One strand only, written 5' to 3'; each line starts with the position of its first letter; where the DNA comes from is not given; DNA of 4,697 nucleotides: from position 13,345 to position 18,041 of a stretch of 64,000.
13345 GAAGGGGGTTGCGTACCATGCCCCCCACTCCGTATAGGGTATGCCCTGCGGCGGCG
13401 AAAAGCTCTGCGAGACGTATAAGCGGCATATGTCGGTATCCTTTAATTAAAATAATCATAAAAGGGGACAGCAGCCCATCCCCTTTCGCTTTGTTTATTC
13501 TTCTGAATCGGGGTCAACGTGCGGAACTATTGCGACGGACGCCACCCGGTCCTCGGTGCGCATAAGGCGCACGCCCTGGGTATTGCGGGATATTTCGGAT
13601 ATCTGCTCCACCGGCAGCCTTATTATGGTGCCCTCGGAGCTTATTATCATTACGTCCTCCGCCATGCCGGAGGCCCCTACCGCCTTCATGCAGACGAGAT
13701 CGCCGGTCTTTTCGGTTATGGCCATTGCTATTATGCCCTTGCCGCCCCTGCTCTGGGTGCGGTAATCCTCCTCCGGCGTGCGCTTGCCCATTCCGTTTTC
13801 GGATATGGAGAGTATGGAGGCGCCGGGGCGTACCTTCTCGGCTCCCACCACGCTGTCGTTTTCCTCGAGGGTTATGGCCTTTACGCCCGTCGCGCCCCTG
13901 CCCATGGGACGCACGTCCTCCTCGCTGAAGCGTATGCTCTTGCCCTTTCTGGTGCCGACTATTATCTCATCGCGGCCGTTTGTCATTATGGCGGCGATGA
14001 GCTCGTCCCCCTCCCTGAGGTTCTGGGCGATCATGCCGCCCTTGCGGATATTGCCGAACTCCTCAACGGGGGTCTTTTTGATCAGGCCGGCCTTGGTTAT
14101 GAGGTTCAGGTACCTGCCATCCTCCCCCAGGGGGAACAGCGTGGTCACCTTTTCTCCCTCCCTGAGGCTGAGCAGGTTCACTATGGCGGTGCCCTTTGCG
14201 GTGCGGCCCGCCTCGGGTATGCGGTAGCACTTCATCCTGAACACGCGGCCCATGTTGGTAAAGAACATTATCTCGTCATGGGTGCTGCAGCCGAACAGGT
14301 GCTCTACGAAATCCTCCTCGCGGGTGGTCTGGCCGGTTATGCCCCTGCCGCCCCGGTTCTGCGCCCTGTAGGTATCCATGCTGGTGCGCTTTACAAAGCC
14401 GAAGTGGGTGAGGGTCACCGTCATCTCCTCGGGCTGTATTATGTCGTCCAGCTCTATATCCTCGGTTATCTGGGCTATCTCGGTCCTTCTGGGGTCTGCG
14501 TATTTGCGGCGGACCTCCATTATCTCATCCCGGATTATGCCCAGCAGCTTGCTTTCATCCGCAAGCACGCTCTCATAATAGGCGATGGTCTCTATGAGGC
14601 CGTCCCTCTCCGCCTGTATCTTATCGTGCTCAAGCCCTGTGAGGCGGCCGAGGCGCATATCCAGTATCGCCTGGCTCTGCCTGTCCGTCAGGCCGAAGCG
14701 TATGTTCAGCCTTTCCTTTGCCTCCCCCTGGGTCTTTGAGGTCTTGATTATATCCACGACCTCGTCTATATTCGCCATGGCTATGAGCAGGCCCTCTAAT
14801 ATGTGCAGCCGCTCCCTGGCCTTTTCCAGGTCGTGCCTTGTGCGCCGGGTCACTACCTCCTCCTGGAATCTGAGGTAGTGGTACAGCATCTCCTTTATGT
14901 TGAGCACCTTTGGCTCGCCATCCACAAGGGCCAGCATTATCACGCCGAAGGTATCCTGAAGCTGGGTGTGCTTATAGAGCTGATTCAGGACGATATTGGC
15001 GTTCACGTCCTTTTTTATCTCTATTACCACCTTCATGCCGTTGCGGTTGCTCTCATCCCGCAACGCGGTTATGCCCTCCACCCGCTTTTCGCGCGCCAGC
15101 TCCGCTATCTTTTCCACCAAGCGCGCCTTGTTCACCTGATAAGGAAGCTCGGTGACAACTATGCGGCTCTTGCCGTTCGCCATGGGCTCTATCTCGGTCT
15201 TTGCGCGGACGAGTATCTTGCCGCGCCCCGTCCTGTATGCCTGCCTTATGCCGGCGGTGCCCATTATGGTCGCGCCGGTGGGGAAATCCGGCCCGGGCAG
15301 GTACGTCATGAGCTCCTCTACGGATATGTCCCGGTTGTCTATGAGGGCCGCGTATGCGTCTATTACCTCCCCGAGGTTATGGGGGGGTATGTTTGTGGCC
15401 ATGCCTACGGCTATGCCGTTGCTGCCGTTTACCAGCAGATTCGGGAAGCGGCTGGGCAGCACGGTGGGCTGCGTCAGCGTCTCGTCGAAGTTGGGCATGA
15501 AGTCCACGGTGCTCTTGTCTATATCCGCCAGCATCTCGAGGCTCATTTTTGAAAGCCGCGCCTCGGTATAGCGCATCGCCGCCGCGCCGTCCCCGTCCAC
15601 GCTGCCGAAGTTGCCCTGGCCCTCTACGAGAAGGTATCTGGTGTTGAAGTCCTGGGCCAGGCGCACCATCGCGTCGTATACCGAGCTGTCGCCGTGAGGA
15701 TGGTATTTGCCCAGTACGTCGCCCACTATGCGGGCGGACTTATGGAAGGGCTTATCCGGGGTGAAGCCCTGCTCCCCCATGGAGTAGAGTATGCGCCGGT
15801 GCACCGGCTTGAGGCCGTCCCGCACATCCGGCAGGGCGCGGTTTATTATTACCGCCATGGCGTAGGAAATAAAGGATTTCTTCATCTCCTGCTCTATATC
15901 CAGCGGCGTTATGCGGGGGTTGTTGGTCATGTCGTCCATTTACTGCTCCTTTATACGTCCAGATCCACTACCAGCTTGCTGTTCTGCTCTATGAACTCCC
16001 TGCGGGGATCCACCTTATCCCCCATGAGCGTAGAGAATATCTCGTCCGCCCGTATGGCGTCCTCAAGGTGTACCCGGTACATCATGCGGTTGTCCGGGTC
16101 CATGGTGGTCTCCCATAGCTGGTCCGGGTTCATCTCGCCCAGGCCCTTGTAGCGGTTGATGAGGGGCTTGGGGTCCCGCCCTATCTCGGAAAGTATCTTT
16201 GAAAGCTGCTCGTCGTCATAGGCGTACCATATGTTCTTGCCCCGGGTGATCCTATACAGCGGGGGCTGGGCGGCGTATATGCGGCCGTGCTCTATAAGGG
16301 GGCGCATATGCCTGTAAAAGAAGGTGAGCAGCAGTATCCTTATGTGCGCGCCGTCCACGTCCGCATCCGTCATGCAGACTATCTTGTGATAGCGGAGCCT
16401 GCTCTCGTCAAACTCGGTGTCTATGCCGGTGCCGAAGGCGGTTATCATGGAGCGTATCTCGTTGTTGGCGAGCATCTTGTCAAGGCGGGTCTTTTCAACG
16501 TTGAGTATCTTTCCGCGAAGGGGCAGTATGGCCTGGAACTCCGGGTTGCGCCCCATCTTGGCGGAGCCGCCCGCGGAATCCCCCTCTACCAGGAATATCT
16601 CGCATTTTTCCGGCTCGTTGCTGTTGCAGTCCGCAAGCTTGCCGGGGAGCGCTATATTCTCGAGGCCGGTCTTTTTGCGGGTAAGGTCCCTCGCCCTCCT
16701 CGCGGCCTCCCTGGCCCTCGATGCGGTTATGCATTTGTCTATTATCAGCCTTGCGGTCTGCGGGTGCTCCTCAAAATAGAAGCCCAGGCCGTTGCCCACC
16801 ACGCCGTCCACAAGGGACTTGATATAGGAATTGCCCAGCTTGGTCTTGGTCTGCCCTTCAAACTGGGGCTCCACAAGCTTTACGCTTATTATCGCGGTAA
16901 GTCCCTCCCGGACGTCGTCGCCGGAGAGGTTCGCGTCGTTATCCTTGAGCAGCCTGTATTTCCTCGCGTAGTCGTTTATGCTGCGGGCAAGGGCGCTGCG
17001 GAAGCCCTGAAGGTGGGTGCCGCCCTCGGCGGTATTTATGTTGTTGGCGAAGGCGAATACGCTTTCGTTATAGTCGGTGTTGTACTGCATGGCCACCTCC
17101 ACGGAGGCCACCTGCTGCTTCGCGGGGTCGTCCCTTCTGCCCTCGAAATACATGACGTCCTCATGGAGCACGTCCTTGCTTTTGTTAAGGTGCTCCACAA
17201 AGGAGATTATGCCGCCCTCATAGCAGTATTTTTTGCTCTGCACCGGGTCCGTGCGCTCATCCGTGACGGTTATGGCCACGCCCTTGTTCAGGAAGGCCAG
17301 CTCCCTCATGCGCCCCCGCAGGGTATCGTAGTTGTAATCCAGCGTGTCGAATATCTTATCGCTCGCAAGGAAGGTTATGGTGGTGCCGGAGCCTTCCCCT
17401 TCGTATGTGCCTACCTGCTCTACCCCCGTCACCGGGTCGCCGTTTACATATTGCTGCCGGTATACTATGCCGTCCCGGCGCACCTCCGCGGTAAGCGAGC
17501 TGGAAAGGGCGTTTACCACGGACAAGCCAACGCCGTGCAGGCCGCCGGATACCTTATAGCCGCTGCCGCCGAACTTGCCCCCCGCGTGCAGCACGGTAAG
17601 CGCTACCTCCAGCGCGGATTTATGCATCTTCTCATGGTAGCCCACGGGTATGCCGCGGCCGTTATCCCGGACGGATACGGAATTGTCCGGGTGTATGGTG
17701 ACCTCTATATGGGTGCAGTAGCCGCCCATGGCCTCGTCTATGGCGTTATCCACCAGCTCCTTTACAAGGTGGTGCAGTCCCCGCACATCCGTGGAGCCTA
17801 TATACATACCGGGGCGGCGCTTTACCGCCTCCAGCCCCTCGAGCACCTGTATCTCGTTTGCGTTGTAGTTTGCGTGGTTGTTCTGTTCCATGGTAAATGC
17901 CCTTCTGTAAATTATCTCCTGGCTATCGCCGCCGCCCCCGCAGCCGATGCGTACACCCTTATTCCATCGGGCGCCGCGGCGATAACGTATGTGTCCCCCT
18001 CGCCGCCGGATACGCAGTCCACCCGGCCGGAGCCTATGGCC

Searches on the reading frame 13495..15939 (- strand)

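Call 9: search_protein_families(library=ncbifam, proteins=[window:13495-15939:-])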
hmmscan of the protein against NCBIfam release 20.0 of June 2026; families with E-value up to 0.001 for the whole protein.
window:13495-15939:- (814 aa): 10 families
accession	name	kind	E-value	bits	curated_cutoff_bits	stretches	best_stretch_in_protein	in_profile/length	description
NF004043.1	PRK05560.1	equivalog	0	1207.7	902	1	10-802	2-795/798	DNA gyrase subunit A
TIGR01063.1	gyrA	equivalog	0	1159.9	877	1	10-805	1-798/800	DNA topoisomerase (ATP-hydrolyzing) subunit A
NF038098.1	GyrA_w_intein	exception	3.7e-274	912.8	1850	2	125-809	538-1228/1232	intein-containing DNA gyrase subunit A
NF004044.1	PRK05561.1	subfamily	2.3e-257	856.4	654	2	15-701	2-683/738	DNA topoisomerase (ATP-hydrolyzing)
NF010586.0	PRK13979.1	equivalog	5.3e-226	752.7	1475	2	9-652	12-664/957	DNA topoisomerase IV subunit A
TIGR01061.1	parC_Gpos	equivalog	1.4e-218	728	813.25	1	14-742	5-733/737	DNA topoisomerase IV subunit A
TIGR01062.1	parC_Gneg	equivalog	3.6e-175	584.1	628.9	1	13-695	4-674/735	DNA topoisomerase IV subunit A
NF007209.0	PRK09631.1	equivalog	3e-71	240.9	644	1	14-516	3-482/635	DNA topoisomerase IV subunit A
NF009397.0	PRK12758.1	equivalog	9.2e-65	219.1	780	1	15-502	23-489/870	DNA gyrase/topoisomerase IV subunit A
NF007208.0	PRK09630.1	equivalog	2.9e-49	168.3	598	1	14-364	3-325/479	DNA topoisomerase IV subunit A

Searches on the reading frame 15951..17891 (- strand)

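Call 9: search_protein_families(library=ncbifam, proteins=[window:15951-17891:-])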
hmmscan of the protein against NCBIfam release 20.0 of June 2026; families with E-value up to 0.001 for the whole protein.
window:15951-17891:- (646 aa): 7 families
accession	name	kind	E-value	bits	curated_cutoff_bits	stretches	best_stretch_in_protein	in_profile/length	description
NF004189.0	PRK05644.1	subfamily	0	1016.4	740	1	2-646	3-641/641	DNA gyrase subunit B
NF011501.0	PRK14939.1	subfamily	3.3e-296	985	796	2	2-571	3-564/803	DNA gyrase subunit B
TIGR01059.1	gyrB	equivalog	1.6e-287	955.3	882.4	1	9-646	1-639/639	DNA topoisomerase (ATP-hydrolyzing) subunit B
TIGR01058.1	parE_Gpos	equivalog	1.4e-243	809.9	899.95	1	7-643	3-632/637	DNA topoisomerase IV subunit B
TIGR01055.1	parE_Gneg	equivalog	7.4e-182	606.1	723.35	1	7-637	2-621/625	DNA topoisomerase IV subunit B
TIGR00585.2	mutl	equivalog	0.00023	20.2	180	1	40-82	22-62/555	DNA mismatch repair endonuclease MutL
TIGR01052.1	top6b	equivalog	0.00074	18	380.7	0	33-90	23-85/488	DNA topoisomerase VI subunit B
